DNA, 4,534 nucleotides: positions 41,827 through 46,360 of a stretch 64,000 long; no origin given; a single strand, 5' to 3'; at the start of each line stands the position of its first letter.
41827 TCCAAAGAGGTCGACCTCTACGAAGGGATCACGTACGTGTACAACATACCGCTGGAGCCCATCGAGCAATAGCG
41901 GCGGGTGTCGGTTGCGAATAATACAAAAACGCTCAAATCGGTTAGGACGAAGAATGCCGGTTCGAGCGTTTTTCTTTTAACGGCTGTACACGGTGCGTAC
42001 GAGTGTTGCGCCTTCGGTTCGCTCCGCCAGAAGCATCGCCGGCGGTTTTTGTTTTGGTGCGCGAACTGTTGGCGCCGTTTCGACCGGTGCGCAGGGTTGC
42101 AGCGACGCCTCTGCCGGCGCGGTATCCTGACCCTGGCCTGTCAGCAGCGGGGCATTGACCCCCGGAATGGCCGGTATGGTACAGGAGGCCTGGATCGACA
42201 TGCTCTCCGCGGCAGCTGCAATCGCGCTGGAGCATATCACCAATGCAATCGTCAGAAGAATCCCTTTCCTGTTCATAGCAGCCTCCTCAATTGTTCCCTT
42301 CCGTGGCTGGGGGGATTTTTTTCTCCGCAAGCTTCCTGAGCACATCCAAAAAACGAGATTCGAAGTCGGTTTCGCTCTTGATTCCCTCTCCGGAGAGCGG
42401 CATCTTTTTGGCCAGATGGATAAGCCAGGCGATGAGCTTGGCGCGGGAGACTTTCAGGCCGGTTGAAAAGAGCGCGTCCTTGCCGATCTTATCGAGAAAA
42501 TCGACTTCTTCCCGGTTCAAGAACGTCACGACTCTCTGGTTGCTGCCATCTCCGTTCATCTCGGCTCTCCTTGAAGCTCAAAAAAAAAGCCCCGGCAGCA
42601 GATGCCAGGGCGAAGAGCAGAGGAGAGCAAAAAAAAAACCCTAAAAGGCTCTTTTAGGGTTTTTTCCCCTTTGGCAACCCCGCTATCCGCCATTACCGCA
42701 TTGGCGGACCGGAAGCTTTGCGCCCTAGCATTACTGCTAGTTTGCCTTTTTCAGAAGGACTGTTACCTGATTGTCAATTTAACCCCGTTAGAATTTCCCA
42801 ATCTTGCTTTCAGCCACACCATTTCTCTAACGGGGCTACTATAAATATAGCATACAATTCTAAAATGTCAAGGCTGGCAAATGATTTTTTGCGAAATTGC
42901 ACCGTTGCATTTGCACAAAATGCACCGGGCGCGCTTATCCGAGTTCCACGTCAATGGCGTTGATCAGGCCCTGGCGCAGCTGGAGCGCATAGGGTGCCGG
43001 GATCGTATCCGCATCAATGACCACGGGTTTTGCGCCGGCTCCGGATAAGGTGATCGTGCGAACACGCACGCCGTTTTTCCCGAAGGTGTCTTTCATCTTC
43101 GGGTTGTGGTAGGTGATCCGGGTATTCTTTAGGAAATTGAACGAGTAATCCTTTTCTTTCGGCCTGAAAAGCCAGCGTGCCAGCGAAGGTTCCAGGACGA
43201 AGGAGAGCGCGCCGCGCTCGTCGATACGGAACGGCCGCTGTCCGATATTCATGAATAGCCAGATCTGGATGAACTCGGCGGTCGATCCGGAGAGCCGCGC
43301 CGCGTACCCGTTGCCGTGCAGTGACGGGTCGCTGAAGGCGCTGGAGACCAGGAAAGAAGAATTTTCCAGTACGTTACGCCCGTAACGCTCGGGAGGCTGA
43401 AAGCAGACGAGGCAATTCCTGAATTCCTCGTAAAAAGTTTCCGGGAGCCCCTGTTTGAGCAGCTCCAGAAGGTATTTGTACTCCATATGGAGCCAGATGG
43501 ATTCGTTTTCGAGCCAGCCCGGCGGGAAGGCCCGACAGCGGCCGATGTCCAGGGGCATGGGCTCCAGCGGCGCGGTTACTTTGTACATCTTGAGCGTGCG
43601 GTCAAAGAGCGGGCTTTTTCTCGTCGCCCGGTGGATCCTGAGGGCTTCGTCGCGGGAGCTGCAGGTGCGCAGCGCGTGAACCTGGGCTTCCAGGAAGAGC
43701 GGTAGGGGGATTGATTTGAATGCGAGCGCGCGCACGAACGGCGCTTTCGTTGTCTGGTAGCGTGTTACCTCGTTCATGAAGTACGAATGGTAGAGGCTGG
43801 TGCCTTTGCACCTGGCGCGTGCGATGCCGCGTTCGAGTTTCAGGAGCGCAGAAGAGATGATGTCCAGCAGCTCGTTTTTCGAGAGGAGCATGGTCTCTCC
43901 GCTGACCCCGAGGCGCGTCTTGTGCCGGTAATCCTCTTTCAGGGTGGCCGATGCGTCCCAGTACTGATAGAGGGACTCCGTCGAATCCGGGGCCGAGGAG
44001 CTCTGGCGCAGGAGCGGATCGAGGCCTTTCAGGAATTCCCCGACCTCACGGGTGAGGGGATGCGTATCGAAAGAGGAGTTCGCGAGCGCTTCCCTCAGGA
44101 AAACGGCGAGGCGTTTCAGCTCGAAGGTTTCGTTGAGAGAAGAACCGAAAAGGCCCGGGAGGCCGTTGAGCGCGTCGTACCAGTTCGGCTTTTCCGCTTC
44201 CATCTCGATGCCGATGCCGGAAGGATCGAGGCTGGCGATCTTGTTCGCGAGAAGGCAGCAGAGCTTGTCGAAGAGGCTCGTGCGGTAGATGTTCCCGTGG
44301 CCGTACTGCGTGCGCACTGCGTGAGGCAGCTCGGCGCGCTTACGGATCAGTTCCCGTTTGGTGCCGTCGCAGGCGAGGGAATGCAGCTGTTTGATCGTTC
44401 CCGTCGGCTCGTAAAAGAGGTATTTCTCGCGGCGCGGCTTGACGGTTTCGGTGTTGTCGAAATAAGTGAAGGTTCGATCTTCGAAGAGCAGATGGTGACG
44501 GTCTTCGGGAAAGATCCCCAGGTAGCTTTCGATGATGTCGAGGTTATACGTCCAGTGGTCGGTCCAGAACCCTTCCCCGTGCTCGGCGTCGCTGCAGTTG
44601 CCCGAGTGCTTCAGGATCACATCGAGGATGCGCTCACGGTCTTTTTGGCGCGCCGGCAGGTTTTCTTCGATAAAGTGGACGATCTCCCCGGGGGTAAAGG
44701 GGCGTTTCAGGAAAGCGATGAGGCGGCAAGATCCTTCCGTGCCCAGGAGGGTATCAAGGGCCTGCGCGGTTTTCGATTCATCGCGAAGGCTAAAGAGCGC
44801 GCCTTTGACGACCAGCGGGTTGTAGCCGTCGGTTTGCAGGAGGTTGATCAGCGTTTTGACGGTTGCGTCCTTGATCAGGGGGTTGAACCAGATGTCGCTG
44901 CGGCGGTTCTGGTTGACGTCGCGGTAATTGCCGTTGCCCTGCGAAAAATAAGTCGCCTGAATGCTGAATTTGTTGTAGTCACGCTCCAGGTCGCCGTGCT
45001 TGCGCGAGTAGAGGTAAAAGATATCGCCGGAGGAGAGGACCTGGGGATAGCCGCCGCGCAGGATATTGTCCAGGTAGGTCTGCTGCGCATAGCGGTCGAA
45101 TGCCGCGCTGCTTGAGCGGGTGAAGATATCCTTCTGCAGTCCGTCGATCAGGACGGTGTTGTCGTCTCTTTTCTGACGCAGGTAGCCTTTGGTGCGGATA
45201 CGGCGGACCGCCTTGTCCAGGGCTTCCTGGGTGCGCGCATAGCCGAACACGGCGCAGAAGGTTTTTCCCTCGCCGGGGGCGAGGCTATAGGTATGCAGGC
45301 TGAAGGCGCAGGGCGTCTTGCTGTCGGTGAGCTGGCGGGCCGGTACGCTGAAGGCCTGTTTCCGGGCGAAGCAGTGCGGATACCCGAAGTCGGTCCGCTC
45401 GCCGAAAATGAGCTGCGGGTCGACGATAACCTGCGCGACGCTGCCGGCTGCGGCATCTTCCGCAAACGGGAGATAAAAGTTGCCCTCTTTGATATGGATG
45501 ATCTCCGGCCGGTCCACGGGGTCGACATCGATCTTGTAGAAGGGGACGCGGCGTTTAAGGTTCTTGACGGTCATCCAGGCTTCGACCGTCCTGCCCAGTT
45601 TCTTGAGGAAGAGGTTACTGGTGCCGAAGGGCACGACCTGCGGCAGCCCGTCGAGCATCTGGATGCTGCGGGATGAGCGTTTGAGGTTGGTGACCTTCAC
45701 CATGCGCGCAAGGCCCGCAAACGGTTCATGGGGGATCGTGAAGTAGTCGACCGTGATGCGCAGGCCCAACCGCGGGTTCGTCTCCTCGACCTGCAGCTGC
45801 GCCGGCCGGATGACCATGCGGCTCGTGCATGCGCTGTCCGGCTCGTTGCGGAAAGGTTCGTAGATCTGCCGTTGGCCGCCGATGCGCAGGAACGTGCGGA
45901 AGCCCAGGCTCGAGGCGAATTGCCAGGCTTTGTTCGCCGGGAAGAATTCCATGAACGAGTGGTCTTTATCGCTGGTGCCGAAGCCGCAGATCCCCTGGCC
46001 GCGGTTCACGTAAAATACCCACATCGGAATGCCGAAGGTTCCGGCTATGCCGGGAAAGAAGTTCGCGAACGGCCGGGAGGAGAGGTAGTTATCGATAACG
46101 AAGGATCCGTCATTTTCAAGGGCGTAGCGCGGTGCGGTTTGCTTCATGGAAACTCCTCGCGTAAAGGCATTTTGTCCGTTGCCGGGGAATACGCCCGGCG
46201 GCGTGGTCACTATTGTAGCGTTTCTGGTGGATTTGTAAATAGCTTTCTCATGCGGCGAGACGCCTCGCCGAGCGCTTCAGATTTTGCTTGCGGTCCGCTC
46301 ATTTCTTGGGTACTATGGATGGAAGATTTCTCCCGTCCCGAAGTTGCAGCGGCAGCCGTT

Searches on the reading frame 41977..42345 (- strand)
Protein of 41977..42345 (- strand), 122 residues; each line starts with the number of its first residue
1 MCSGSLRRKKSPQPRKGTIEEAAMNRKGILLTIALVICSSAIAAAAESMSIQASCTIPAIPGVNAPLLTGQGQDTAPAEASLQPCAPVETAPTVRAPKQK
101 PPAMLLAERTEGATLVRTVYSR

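Call 6: search_protein_families(library=pfam, proteins=[window:41977-42345:-], max_evalue=1)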
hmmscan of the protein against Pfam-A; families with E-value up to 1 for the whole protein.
window:41977-42345:- (122 aa): 0 families

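Call 7: search_protein_families(library=ncbifam, proteins=[window:41977-42345:-], max_evalue=1)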
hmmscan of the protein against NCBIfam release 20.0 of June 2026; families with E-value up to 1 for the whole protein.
window:41977-42345:- (122 aa): 0 families

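Call 25: search_protein_families(library=ncbifam, proteins=[window:41977-42276:-], max_evalue=1)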
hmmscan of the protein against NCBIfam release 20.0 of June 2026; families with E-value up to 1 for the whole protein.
window:41977-42276:- (99 aa): 0 families

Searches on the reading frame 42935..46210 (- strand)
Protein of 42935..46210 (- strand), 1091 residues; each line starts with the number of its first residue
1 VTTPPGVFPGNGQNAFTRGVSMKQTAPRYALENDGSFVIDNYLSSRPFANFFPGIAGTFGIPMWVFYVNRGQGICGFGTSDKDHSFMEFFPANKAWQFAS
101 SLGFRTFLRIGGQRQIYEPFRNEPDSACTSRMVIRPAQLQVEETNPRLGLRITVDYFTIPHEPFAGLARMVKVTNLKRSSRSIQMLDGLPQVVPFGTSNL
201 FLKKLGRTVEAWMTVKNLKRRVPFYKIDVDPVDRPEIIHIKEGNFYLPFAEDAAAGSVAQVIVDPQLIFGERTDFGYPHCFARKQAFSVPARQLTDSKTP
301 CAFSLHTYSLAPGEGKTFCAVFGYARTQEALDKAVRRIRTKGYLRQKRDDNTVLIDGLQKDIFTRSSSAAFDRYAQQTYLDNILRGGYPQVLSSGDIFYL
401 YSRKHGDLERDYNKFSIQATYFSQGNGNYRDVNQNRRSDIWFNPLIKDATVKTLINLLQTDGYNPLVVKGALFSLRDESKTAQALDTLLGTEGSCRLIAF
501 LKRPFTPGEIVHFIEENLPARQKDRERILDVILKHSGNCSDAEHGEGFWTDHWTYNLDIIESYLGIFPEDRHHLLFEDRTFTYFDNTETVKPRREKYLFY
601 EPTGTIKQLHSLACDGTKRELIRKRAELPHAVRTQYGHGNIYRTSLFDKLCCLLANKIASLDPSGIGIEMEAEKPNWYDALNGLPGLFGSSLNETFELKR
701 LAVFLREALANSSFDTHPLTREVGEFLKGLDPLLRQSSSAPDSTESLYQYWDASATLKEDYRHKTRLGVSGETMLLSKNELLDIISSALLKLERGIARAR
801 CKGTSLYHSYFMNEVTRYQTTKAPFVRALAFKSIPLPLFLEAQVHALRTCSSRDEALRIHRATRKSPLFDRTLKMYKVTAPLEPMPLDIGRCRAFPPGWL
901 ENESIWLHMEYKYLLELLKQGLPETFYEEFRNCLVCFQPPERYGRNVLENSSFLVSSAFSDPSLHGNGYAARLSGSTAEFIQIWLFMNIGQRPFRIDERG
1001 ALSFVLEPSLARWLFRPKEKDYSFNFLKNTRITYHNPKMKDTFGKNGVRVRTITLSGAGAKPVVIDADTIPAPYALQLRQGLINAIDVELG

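Call 7: search_protein_families(library=ncbifam, proteins=[window:42935-46210:-], max_evalue=1)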
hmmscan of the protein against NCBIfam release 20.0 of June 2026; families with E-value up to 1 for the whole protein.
window:42935-46210:- (1091 aa): 1 family
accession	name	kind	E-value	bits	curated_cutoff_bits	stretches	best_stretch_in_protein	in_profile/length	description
NF058639.1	GH149_beta_1_3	equivalog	1.6e-32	112.3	1150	3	547-871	514-823/1134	1,3-beta-D-glucan phosphorylase, GH149 family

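Call 65: search_protein_families(library=pfam, proteins=[window:42935-46210:-], max_evalue=0.01)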
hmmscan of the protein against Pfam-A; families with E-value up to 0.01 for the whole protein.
window:42935-46210:- (1091 aa): 0 families
